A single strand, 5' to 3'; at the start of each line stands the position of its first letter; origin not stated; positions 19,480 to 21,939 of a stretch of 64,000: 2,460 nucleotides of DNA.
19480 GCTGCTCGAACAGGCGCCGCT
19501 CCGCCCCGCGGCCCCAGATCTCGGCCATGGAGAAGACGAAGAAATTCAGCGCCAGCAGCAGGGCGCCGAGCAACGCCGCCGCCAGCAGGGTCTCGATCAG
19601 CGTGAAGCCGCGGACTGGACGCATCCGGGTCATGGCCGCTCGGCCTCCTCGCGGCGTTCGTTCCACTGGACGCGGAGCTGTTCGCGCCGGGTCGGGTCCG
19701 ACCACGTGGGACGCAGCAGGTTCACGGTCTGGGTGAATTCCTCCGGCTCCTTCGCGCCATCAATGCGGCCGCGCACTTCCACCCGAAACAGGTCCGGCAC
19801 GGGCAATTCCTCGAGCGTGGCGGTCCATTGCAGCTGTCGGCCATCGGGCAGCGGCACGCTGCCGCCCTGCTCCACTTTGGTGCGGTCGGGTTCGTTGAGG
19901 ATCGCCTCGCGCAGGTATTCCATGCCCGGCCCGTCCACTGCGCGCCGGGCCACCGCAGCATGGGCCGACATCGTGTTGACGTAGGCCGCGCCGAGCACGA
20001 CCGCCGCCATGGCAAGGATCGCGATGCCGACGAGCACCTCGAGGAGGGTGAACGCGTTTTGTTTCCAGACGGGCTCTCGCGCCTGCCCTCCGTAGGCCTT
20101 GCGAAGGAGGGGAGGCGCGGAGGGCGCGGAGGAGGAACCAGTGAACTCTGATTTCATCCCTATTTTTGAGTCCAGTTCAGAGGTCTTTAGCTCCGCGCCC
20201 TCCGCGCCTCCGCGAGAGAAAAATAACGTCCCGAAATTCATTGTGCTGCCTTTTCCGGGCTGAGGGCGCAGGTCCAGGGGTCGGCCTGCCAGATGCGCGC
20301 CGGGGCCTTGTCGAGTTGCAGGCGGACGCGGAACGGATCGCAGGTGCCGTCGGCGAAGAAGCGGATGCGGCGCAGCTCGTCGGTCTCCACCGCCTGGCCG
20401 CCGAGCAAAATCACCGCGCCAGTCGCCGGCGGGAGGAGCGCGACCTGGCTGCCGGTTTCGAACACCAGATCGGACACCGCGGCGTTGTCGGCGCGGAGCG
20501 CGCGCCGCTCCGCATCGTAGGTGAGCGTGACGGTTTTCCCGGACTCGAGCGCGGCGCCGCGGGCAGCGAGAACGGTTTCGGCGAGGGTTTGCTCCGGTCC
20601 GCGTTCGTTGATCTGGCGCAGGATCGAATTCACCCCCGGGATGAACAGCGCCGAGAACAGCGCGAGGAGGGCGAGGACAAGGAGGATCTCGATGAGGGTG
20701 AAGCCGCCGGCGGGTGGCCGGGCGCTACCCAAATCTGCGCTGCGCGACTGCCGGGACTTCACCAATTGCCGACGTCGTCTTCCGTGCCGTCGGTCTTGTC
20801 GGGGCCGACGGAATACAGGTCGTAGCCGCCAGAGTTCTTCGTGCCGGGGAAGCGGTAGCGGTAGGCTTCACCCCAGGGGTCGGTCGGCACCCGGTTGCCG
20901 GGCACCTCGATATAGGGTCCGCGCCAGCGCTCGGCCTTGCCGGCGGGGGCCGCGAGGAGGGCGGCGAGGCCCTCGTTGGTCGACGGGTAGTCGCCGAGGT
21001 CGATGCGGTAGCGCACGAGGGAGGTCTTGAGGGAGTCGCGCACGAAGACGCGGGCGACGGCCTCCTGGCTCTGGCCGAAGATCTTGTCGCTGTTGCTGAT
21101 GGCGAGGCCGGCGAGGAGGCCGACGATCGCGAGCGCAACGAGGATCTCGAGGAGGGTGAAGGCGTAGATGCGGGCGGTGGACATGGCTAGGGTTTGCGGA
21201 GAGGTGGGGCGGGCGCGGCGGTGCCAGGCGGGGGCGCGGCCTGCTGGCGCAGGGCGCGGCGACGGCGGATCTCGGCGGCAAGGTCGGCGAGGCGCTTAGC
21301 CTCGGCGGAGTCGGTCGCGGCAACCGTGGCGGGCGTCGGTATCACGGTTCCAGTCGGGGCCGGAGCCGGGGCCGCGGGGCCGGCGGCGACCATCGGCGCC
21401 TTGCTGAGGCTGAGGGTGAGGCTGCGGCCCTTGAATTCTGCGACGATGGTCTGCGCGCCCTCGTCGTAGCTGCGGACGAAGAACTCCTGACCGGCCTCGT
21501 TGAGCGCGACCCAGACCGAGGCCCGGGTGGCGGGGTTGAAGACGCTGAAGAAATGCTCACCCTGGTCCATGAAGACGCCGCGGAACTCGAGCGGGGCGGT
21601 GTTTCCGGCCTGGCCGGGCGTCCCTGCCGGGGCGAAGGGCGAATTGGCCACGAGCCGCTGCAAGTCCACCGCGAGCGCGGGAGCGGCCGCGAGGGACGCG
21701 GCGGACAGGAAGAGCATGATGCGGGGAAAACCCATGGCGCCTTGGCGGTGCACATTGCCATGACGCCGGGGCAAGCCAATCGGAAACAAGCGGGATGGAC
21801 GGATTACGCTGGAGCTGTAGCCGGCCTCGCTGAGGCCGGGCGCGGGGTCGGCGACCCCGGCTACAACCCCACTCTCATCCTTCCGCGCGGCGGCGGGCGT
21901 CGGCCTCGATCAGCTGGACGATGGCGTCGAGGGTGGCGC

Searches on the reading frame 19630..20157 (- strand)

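Call 7: search_protein_families(library=ncbifam, proteins=[window:19630-20157:-], max_evalue=0.01)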
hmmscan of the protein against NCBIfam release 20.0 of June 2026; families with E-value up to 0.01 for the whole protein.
window:19630-20157:- (175 aa): 3 families
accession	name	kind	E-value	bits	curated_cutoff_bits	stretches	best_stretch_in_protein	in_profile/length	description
TIGR02532.1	IV_pilin_GFxxxE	domain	3.5e-05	23.5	16.3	1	33-54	1-22/24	prepilin-type N-terminal cleavage/methylation domain-containing protein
TIGR01707.1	gspI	equivalog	0.0015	19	44.35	1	36-72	2-38/101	type II secretion system minor pseudopilin GspI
NF041013.1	T4P_ComGE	equivalog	0.0032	17.5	49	1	32-55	2-25/83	competence type IV pilus minor pilin ComGE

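Call 8: search_protein_families(library=pfam, proteins=[window:19630-20157:-], max_evalue=0.01)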
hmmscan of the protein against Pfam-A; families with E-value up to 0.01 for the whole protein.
window:19630-20157:- (175 aa): 1 family
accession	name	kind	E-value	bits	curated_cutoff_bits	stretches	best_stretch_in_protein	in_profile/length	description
PF07963.17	N_methyl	-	2.8e-06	27.1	21.2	1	32-55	3-26/27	Prokaryotic N-terminal methylation motif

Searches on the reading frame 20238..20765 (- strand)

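Call 7: search_protein_families(library=ncbifam, proteins=[window:20238-20765:-], max_evalue=0.01)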
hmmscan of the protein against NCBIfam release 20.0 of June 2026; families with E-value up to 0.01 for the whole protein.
window:20238-20765:- (175 aa): 12 families
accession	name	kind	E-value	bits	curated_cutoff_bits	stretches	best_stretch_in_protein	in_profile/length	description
NF047827.1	T3SSXpsH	equivalog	9.9e-09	35.1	160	1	21-158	2-128/145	type II secretion system protein XpsH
TIGR01708.2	typeII_sec_gspH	equivalog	2.9e-08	33.9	80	1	21-151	3-148/169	type II secretion system minor pseudopilin GspH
NF040982.1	ComGD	equivalog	6.1e-08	33.2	70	1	21-90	3-72/139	competence type IV pilus minor pilin ComGD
NF041013.1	T4P_ComGE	equivalog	1.4e-05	25.1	49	1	21-61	5-45/83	competence type IV pilus minor pilin ComGE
NF040999.1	pilin_ComGC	equivalog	2.9e-05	24.2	75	1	21-59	3-41/84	competence type IV pilus major pilin ComGC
TIGR02532.1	IV_pilin_GFxxxE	domain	0.0002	21.1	16.3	1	20-40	2-22/24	prepilin-type N-terminal cleavage/methylation domain-containing protein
TIGR02596.1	TIGR02596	subfamily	0.00022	21.4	70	1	22-80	1-59/196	Verru_Chthon cassette protein D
TIGR01710.1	typeII_sec_gspG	equivalog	0.00031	20.8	88.85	1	21-92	2-68/134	type II secretion system major pseudopilin GspG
NF007862.0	PRK10574.1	equivalog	0.00053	20.1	138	1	21-52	6-37/145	prepilin peptidase-dependent pilin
TIGR01707.1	gspI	equivalog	0.0012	19.4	44.35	1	21-75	1-54/101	type II secretion system minor pseudopilin GspI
NF041002.1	pilin_ComGF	equivalog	0.0019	18.5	80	1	21-54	3-35/139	competence type IV pilus minor pilin ComGF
NF047828.1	T3SSXpsI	equivalog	0.0075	16.3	150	0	21-68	3-53/132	type II secretion system protein XpsI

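Call 8: search_protein_families(library=pfam, proteins=[window:20238-20765:-], max_evalue=0.01)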
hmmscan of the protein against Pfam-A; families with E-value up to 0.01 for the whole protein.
window:20238-20765:- (175 aa): 2 families
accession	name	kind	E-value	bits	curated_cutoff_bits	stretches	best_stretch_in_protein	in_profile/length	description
PF07963.17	N_methyl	-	1.7e-05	24.6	21.2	1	20-40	5-25/27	Prokaryotic N-terminal methylation motif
PF12019.13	GspH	-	0.0046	17.9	21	1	60-157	4-98/108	Type II transport protein GspH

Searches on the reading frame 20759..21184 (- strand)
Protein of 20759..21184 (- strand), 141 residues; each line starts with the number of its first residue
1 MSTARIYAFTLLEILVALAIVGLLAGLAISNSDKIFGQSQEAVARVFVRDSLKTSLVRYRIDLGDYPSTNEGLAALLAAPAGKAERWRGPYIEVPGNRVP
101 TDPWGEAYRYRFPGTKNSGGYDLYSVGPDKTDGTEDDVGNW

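Call 7: search_protein_families(library=ncbifam, proteins=[window:20759-21184:-], max_evalue=0.01)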
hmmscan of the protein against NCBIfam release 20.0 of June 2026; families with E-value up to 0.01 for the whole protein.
window:20759-21184:- (141 aa): 7 families
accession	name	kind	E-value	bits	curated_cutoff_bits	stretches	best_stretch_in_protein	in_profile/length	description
TIGR01710.1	typeII_sec_gspG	equivalog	1e-31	109.7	88.85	1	9-141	3-133/134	type II secretion system major pseudopilin GspG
NF041013.1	T4P_ComGE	equivalog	2.4e-06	27.6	49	1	6-61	3-58/83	competence type IV pilus minor pilin ComGE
TIGR02532.1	IV_pilin_GFxxxE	domain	2.3e-05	24.1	16.3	1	9-29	4-24/24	prepilin-type N-terminal cleavage/methylation domain-containing protein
TIGR01708.2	typeII_sec_gspH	equivalog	0.00023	21.2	80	1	9-33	4-28/169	type II secretion system minor pseudopilin GspH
NF041775.1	typeIV_PilA_Myxo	equivalog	0.0003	20.8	400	1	5-47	9-51/214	type IV pilin protein PilA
TIGR01707.1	gspI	equivalog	0.0025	18.3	44.35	1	9-32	2-25/101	type II secretion system minor pseudopilin GspI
NF040999.1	pilin_ComGC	equivalog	0.007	16.5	75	1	8-46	3-45/84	competence type IV pilus major pilin ComGC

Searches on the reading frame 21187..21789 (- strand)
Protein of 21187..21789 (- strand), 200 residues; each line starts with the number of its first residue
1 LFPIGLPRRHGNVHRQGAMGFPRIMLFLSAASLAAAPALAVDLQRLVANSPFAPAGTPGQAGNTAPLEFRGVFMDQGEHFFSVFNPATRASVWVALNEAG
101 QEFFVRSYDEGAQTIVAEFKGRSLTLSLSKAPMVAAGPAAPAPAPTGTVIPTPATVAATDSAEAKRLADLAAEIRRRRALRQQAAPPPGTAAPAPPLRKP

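Call 8: search_protein_families(library=pfam, proteins=[window:21187-21789:-], max_evalue=0.01)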
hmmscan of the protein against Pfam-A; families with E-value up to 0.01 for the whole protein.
window:21187-21789:- (200 aa): 0 families

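Call 67: search_protein_families(library=pfam, proteins=[window:21187-21735:-], max_evalue=0.01)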
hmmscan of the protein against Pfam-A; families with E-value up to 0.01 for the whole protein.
window:21187-21735:- (182 aa): 0 families

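Call 73: search_protein_families(library=ncbifam, proteins=[window:21187-21735:-], max_evalue=0.001)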
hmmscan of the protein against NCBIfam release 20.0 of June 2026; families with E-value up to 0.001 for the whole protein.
window:21187-21735:- (182 aa): 0 families
